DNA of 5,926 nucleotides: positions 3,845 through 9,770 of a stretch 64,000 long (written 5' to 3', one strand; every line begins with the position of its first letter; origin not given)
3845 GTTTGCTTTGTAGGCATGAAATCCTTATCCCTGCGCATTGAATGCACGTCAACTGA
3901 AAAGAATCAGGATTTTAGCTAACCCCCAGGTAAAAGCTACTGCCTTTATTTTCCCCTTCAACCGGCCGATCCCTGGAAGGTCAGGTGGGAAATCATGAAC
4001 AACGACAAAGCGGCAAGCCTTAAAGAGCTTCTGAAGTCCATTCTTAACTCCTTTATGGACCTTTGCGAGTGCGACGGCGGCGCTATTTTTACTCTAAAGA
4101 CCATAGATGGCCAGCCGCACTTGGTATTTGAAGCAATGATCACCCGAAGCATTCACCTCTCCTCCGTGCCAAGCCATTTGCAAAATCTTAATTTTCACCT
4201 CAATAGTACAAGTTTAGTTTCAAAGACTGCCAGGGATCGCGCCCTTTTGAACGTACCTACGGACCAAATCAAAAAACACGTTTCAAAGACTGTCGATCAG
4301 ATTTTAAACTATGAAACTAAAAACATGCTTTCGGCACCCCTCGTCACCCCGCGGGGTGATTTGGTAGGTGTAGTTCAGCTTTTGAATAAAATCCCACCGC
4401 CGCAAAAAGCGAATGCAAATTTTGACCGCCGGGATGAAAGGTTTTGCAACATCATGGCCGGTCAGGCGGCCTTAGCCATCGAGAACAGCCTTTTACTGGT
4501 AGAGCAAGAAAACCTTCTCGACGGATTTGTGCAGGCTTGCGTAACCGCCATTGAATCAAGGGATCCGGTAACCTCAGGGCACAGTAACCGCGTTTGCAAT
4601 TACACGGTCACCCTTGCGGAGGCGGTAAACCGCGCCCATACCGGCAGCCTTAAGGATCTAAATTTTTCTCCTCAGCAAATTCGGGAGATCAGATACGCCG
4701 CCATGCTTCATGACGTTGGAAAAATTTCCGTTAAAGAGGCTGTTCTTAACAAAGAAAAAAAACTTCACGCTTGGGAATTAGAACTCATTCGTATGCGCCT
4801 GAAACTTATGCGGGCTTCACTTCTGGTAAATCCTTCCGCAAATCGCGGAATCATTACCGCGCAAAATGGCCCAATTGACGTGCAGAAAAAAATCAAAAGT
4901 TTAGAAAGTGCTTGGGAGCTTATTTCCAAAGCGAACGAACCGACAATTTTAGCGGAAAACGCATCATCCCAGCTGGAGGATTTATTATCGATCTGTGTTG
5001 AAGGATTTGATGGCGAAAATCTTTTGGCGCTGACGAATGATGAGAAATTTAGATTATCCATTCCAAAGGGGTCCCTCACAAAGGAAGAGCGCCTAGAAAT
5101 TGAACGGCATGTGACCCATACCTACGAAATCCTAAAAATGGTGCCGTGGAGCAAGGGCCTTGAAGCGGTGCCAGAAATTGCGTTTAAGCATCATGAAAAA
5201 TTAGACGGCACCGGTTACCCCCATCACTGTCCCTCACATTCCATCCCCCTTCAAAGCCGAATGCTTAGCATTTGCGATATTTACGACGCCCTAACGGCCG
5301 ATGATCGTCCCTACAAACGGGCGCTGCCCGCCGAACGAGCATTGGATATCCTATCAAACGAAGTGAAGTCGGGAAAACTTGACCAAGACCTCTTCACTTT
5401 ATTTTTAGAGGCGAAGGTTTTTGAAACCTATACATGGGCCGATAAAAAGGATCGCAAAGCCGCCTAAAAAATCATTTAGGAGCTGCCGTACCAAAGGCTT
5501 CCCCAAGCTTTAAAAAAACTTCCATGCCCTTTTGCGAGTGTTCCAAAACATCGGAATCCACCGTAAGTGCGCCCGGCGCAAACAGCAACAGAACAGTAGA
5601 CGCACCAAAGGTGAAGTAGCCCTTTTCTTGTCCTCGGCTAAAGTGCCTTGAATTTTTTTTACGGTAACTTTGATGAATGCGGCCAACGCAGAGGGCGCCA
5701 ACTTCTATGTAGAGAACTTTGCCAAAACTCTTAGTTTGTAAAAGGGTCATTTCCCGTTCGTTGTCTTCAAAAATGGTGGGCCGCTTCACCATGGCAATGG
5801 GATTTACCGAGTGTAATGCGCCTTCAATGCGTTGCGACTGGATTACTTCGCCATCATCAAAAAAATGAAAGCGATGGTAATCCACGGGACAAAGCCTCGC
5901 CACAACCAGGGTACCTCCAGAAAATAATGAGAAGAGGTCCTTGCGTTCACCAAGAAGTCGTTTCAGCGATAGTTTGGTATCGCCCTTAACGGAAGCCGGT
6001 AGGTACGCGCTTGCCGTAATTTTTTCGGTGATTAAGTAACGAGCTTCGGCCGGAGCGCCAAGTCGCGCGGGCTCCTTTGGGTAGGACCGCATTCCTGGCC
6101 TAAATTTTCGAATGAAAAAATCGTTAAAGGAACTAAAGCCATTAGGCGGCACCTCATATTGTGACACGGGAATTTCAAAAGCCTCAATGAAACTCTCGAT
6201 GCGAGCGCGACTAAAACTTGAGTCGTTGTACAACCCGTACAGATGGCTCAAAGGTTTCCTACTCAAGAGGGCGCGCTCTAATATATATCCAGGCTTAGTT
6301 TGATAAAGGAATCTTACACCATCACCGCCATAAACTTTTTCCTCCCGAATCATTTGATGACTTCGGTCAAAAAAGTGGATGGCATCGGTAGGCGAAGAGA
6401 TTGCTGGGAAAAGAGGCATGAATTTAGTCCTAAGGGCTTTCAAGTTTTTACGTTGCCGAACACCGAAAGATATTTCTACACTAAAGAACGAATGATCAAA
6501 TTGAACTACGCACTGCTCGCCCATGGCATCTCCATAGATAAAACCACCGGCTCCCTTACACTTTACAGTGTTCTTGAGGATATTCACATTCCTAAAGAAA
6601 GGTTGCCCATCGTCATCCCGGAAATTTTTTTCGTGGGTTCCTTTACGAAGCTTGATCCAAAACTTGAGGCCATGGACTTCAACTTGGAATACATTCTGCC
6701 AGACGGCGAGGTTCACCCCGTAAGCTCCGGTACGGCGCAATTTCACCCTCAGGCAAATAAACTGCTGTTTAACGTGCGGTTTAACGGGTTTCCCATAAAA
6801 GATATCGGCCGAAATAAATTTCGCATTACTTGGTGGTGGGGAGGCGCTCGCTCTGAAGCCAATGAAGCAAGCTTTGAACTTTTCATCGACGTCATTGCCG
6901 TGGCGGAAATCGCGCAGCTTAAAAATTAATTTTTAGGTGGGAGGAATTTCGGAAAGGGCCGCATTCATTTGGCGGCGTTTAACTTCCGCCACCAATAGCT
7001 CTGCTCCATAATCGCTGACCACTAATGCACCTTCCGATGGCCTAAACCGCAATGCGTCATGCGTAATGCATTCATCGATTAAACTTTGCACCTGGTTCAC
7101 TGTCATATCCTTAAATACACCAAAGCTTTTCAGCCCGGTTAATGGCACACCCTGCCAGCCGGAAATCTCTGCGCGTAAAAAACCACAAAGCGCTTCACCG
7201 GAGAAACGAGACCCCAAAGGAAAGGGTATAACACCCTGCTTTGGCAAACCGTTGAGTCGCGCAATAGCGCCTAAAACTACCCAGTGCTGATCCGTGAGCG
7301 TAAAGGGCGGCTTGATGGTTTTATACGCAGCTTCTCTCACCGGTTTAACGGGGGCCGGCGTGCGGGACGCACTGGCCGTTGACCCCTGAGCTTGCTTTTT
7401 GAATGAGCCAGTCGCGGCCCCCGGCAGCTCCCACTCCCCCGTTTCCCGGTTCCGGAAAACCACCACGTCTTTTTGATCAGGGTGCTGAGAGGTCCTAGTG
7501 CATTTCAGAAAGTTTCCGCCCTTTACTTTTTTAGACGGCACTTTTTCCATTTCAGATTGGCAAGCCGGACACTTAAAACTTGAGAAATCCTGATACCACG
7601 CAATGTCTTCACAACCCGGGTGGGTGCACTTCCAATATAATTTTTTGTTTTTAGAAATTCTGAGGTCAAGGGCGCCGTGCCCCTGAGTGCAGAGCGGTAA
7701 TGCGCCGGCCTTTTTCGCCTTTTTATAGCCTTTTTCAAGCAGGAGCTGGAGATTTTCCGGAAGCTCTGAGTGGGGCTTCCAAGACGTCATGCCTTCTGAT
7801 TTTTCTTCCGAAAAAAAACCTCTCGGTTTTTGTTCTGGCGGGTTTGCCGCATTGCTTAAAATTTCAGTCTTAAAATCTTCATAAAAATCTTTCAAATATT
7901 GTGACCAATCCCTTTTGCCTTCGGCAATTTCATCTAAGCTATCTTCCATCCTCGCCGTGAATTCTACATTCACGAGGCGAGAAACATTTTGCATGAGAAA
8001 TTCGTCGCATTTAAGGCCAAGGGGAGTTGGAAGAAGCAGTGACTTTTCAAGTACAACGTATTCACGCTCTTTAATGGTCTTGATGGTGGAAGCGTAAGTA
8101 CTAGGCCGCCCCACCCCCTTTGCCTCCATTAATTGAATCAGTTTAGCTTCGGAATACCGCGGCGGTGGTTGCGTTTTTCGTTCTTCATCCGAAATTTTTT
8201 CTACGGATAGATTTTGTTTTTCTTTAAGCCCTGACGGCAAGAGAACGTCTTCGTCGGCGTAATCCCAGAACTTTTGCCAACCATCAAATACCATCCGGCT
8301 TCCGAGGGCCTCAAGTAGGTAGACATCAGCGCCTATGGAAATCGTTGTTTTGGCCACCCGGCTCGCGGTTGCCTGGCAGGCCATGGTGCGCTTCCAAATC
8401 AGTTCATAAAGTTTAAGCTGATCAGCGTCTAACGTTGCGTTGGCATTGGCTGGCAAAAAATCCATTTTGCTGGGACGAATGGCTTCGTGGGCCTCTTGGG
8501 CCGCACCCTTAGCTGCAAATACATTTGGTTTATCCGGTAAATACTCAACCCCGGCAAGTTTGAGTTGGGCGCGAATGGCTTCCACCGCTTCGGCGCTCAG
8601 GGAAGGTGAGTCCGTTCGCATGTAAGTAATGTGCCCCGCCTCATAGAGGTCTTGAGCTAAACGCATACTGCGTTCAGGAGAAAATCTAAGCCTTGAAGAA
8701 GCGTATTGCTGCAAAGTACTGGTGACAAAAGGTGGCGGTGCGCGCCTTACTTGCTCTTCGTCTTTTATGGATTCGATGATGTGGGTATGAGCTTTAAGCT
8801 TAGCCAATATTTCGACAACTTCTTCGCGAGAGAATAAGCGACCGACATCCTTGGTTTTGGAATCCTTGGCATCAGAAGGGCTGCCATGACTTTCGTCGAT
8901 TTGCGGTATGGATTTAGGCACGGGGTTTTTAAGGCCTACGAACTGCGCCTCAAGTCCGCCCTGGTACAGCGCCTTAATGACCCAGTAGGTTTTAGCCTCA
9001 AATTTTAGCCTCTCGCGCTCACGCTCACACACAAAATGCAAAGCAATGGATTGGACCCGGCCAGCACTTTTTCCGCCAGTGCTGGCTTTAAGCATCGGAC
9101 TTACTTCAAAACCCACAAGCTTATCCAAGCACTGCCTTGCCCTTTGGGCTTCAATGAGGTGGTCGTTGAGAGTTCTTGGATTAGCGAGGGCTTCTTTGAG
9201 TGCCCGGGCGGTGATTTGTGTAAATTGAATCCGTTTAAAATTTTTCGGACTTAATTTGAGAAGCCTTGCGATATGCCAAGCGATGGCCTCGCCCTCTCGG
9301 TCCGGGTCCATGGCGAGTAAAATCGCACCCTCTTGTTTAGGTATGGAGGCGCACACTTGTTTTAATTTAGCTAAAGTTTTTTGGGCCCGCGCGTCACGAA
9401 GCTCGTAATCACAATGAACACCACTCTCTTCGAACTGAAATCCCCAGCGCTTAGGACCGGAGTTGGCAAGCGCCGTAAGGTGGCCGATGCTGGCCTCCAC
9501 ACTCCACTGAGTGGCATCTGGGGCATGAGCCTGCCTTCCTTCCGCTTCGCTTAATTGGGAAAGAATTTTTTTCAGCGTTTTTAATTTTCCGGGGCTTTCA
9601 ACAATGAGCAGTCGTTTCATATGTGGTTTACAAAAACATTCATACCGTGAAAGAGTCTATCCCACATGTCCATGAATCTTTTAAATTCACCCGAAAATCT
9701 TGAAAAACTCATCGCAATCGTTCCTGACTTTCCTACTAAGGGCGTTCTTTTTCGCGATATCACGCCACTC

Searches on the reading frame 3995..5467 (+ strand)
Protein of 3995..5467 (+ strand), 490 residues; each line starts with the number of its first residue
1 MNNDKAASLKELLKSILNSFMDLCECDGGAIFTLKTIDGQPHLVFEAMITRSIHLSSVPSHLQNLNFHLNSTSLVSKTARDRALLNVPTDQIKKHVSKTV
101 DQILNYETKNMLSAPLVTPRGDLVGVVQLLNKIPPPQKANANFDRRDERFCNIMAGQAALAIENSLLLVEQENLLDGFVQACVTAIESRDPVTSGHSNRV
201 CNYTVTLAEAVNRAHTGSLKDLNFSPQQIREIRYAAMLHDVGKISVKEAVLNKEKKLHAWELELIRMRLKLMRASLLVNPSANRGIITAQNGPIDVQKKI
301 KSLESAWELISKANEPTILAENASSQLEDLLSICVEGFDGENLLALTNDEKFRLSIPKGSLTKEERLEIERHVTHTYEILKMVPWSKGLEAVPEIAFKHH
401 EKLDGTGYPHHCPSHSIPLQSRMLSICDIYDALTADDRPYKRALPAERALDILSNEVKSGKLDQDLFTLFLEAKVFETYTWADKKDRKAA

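Call 18: search_protein_families(library=pfam, proteins=[window:3995-5467:+], max_evalue=0.001)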
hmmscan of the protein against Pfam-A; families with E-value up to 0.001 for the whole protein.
window:3995-5467:+ (490 aa): 5 families
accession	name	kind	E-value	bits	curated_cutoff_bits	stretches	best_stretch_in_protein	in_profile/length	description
PF13487.12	HD_5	-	4.4e-32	111.6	27.2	1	352-466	61-170/170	HD domain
PF01590.32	GAF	-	8e-11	43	22.4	1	9-162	2-133/133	GAF domain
PF01966.28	HD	-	1.5e-08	35.4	22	0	195-258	3-58/116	HD domain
PF13185.12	GAF_2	-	2.9e-07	31.2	28.6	1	6-163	1-136/136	GAF domain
PF13492.12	GAF_3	-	9.1e-05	23.3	27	1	99-164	71-129/129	GAF domain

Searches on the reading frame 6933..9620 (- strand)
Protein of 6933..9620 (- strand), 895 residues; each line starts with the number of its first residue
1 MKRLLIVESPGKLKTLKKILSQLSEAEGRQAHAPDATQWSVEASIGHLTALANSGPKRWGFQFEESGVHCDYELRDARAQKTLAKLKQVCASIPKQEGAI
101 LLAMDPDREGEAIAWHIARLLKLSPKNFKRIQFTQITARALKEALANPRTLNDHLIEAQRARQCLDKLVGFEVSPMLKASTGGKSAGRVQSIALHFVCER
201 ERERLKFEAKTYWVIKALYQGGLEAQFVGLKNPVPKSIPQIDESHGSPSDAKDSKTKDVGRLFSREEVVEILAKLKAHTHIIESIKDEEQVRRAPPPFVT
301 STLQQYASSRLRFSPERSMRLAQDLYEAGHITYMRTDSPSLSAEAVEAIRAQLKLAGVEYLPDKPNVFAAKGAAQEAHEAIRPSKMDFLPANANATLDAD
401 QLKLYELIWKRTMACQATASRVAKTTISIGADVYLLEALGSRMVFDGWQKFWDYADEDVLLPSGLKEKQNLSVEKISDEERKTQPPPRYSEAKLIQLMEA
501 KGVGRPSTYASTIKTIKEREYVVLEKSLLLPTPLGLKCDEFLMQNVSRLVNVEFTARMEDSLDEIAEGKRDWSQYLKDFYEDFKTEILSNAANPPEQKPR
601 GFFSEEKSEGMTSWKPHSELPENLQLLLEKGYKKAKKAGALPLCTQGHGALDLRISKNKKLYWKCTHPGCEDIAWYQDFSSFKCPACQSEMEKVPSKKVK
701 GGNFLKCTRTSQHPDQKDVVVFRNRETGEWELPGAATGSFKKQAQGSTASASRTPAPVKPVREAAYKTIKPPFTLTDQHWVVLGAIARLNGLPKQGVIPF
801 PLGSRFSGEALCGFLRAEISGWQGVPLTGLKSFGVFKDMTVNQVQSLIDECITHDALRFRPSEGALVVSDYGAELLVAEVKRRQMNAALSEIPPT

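Call 18: search_protein_families(library=pfam, proteins=[window:6933-9620:-], max_evalue=0.001)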
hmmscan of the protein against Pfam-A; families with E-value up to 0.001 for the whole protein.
window:6933-9620:- (895 aa): 2 families
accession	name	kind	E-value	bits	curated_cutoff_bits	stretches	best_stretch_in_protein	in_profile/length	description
PF01131.25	Topoisom_bac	-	8.9e-111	371.2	35.1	1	151-576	2-410/411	DNA topoisomerase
PF01751.28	Toprim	-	6.2e-13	49.2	23.1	1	4-136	2-96/96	Toprim domain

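Call 62: find_homologous_proteins(query=window:6933-9620:-, max_evalue=1e-50)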
Query window:6933-9620:- (895 aa): 8000 proteins with E <= 1e-50 among 8000 candidates; the best 120 are listed.
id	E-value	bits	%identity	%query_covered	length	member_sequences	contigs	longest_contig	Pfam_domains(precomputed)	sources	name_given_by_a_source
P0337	0.0e+0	2028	100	100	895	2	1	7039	PF01131.26,PF01751.29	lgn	-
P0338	6.8e-190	652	46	82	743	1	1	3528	PF01131.26,PF01751.29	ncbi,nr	ncbi:MAG: type I DNA topoisomerase [Deltaproteobacteria bacterium]|nr:type I DNA topoisomerase [Delt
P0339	2.4e-184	633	45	82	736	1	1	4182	PF01131.26,PF01751.29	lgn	-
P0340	5.4e-183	629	45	82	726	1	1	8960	PF01131.26,PF01751.29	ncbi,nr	ncbi:MAG: type I DNA topoisomerase [Deltaproteobacteria bacterium]|nr:type I DNA topoisomerase [Delt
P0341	1.9e-182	627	45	82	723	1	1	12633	PF01131.26,PF01751.29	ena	-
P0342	1.0e-181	624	44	85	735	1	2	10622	PF01131.26,PF01751.29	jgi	-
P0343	4.0e-181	622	45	82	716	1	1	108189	PF01131.26,PF01751.29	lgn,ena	-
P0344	4.3e-181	622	45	84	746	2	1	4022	PF01131.26,PF01751.29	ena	-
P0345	4.3e-181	622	45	82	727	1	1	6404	PF01131.26,PF01751.29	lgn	-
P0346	1.4e-180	621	44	82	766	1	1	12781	PF01131.26,PF01751.29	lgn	-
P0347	2.2e-180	620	45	82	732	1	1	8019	PF01131.26,PF01751.29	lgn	-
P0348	4.6e-178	612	43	82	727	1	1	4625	PF01131.26,PF01751.29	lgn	-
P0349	2.6e-177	610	43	85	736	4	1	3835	PF01131.26,PF01751.29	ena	-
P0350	2.6e-176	607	45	82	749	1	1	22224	PF01131.26,PF01751.29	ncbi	-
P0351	5.7e-176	605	45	82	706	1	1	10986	PF01131.26,PF01751.29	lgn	-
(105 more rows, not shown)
